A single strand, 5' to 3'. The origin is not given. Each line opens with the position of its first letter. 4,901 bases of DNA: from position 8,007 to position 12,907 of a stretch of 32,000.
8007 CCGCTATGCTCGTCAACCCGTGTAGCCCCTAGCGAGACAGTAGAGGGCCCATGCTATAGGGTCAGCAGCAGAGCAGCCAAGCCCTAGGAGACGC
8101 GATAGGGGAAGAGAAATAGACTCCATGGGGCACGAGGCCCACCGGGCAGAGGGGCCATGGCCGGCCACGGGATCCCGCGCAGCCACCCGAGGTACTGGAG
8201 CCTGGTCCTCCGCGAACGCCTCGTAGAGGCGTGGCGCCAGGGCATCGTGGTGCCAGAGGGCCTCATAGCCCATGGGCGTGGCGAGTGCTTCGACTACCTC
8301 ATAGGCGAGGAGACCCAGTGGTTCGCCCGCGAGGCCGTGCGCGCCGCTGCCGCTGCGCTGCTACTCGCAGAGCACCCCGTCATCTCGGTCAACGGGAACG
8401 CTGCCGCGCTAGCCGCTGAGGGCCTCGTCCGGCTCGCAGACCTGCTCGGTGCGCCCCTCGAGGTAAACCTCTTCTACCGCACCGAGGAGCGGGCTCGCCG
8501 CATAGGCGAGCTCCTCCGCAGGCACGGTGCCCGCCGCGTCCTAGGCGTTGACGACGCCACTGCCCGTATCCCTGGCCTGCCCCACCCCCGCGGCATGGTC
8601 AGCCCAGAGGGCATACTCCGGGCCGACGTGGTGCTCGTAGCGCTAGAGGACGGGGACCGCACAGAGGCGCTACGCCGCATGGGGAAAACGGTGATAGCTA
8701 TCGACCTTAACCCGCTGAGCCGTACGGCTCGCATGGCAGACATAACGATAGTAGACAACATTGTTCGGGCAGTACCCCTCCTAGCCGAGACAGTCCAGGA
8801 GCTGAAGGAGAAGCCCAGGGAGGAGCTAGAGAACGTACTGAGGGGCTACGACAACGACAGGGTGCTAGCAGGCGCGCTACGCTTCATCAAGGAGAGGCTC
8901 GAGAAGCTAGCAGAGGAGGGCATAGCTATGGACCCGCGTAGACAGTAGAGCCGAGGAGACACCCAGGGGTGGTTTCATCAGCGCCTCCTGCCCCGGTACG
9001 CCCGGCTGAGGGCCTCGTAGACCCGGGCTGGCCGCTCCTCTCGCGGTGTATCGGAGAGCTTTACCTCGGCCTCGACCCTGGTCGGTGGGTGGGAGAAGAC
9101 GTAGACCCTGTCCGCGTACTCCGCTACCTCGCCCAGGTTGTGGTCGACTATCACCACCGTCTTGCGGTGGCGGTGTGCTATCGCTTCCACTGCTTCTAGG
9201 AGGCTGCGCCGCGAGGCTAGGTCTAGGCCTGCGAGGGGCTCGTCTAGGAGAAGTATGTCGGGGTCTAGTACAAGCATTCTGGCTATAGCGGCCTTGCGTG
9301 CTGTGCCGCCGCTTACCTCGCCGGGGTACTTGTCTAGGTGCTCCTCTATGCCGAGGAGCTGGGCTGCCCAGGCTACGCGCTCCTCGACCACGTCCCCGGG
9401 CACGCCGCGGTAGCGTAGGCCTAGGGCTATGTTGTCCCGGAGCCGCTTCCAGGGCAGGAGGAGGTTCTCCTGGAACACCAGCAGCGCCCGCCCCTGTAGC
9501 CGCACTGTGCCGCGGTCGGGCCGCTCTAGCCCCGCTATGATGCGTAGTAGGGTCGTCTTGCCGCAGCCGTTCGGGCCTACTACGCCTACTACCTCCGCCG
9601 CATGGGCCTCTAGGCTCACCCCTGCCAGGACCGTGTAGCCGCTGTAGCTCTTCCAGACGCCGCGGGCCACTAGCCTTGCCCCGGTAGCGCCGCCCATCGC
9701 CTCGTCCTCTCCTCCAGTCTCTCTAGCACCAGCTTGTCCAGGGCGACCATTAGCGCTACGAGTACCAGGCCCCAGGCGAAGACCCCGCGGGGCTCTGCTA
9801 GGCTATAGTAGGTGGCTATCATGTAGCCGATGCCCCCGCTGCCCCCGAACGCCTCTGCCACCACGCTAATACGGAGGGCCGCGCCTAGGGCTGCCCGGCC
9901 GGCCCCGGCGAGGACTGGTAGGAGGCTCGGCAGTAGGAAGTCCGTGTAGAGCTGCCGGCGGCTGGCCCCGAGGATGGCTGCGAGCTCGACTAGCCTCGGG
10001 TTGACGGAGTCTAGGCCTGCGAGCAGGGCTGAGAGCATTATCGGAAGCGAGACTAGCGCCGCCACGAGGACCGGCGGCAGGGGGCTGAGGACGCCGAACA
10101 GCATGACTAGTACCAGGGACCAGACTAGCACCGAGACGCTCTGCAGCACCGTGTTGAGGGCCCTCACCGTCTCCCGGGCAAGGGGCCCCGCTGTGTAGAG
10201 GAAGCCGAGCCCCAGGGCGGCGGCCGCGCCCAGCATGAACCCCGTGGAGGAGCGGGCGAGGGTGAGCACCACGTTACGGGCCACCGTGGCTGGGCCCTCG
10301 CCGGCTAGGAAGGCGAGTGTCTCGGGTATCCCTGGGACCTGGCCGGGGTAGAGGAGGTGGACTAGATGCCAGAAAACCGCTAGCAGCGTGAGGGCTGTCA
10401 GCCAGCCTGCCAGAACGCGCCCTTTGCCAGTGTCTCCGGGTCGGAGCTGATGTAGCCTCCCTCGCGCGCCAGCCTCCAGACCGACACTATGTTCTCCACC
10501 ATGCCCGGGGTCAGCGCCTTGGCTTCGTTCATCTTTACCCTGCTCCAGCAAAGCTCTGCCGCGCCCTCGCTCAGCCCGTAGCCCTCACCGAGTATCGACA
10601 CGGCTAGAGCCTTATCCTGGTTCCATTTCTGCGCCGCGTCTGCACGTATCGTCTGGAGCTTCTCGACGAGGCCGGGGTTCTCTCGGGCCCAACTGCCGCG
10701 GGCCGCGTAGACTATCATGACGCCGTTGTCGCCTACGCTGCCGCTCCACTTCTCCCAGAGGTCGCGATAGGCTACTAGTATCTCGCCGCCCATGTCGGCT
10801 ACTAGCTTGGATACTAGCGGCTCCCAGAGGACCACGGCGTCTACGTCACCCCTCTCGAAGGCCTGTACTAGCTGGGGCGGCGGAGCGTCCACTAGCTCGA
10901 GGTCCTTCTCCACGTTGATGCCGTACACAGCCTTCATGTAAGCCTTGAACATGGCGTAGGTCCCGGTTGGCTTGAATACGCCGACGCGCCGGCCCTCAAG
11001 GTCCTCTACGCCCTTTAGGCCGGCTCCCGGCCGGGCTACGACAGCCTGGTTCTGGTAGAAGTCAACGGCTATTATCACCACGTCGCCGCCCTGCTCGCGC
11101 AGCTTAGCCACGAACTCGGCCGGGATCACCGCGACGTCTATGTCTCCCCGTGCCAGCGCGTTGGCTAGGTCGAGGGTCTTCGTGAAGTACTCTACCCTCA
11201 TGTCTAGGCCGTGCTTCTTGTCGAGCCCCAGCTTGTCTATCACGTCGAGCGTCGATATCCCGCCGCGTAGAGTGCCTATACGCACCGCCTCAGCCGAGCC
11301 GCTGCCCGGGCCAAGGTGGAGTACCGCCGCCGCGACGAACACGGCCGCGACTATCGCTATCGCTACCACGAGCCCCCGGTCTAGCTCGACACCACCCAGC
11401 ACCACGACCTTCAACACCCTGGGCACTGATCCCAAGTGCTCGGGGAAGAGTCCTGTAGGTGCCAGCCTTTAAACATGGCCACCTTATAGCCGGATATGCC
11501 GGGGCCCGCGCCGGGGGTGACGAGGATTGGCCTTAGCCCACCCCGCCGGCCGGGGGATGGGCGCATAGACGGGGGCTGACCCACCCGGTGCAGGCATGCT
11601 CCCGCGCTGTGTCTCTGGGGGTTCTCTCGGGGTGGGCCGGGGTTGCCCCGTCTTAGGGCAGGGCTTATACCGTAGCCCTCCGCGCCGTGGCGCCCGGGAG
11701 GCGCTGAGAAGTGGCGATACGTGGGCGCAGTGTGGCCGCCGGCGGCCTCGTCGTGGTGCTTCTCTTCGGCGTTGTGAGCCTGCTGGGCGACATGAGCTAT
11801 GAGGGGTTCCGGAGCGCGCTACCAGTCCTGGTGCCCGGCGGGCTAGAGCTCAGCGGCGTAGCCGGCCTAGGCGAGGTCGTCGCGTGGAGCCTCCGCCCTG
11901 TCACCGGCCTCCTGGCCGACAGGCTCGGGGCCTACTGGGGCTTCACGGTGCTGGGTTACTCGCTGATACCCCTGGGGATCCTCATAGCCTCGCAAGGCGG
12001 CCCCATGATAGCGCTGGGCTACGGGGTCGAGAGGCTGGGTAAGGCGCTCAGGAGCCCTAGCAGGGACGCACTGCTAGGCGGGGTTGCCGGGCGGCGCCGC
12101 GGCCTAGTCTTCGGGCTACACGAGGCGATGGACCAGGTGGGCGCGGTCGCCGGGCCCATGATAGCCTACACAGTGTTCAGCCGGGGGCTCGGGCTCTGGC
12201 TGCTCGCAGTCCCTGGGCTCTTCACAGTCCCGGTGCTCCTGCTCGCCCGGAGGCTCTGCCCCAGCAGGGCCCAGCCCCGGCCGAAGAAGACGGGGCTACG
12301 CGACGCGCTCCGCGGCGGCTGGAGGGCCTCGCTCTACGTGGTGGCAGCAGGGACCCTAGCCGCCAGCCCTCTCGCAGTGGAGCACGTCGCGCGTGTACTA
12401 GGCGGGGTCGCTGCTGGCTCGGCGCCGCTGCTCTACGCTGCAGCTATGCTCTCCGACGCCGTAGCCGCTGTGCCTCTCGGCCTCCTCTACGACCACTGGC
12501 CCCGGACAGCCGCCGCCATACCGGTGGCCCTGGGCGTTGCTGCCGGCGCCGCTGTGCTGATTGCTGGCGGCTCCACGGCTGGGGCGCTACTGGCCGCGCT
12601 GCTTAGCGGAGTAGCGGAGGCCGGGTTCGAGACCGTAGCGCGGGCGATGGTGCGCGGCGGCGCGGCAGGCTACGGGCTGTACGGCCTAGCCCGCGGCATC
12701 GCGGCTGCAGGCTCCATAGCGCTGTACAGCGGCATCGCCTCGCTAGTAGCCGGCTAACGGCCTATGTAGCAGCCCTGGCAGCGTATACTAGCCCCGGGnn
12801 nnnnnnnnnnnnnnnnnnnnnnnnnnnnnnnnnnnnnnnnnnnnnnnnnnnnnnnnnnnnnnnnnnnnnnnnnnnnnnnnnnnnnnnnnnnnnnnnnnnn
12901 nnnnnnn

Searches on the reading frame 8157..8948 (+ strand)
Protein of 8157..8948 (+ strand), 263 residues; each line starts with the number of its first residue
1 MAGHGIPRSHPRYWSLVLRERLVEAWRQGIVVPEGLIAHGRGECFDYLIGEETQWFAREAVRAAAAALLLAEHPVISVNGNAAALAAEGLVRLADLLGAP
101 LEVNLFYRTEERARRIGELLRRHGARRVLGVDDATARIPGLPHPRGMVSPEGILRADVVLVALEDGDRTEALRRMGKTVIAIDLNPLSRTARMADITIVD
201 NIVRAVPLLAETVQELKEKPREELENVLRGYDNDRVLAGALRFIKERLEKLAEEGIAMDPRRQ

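Call 9: search_protein_families(library=pfam, proteins=[window:8157-8948:+], max_evalue=0.001)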
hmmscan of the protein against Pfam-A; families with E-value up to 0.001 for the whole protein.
window:8157-8948:+ (263 aa): 1 family
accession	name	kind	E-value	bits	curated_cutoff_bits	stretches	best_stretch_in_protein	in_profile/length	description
PF02006.22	PPS_PS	-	3.4e-76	255.1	26.4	1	68-244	1-176/176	Phosphopantothenate/pantothenate synthetase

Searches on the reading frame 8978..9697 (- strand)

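Call 9: search_protein_families(library=pfam, proteins=[window:8978-9697:-], max_evalue=0.001)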
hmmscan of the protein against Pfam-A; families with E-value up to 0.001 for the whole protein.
window:8978-9697:- (239 aa): 4 families
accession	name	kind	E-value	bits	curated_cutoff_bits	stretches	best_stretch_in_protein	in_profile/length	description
PF00005.33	ABC_tran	-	3.5e-27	96.1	25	1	25-156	2-137/137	ABC transporter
PF13304.12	AAA_21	-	5.4e-11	43.5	27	2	126-183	236-295/304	AAA domain, putative AbiEii toxin, Type IV TA system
PF13191.12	AAA_16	-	3.2e-05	24.9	32.6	1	32-186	22-140/167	AAA ATPase domain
PF13521.12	AAA_28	-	0.00039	21.1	27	0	39-57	4-22/164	AAA domain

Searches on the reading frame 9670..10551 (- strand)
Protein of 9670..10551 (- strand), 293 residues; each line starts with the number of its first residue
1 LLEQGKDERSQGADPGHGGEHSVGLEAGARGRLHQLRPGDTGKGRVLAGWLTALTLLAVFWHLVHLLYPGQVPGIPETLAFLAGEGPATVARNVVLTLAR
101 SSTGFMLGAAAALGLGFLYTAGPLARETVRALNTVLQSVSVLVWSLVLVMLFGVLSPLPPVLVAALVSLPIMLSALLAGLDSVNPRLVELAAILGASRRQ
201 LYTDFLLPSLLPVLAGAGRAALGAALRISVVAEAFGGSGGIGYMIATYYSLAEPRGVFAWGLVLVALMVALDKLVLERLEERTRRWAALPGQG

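Call 9: search_protein_families(library=pfam, proteins=[window:9670-10551:-], max_evalue=0.001)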
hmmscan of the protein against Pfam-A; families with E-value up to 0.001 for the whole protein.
window:9670-10551:- (293 aa): 1 family
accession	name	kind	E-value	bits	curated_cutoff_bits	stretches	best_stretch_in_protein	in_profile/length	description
PF00528.27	BPD_transp_1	-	1.1e-15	58.3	26.4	1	107-282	4-181/184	Binding-protein-dependent transport system inner membrane component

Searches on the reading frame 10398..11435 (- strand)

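Call 9: search_protein_families(library=pfam, proteins=[window:10398-11435:-], max_evalue=0.001)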
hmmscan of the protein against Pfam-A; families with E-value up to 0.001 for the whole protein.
window:10398-11435:- (345 aa): 5 families
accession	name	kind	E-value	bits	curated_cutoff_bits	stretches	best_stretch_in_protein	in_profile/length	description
PF13379.11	NMT1_2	-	1.6e-20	74.5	24.7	1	65-275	23-242/252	NMT1-like family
PF09084.16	NMT1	-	2.2e-14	54.3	20.5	1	73-268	17-206/216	NMT1/THI5 like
PF12974.12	Phosphonate-bd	-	2.9e-10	40.4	27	1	71-213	23-172/242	ABC transporter, phosphonate, periplasmic substrate-binding protein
PF04069.17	OpuAC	-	5e-07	30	21.2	1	66-207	19-180/257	Substrate binding domain of ABC-type glycine betaine transport system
PF13531.11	SBP_bac_11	-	7.3e-05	23.1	25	1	73-209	22-167/227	Bacterial extracellular solute-binding protein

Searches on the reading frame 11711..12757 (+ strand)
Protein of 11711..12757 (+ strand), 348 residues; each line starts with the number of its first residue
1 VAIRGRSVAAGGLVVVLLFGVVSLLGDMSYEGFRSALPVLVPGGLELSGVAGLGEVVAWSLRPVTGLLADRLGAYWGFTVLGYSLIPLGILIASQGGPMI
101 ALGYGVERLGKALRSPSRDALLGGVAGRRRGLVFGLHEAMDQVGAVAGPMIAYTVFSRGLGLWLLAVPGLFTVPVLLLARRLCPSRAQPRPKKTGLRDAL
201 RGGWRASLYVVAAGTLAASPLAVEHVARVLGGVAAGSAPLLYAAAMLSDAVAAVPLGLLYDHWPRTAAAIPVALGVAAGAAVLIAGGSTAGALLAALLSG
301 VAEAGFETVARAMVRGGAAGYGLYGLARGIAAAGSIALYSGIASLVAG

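Call 9: search_protein_families(library=pfam, proteins=[window:11711-12757:+], max_evalue=0.001)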
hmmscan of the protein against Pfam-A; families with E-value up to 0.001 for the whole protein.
window:11711-12757:+ (348 aa): 1 family
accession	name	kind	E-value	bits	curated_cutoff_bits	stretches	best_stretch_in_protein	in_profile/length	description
PF07690.21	MFS_1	-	2.5e-12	46.8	33.4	1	48-333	35-344/347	Major Facilitator Superfamily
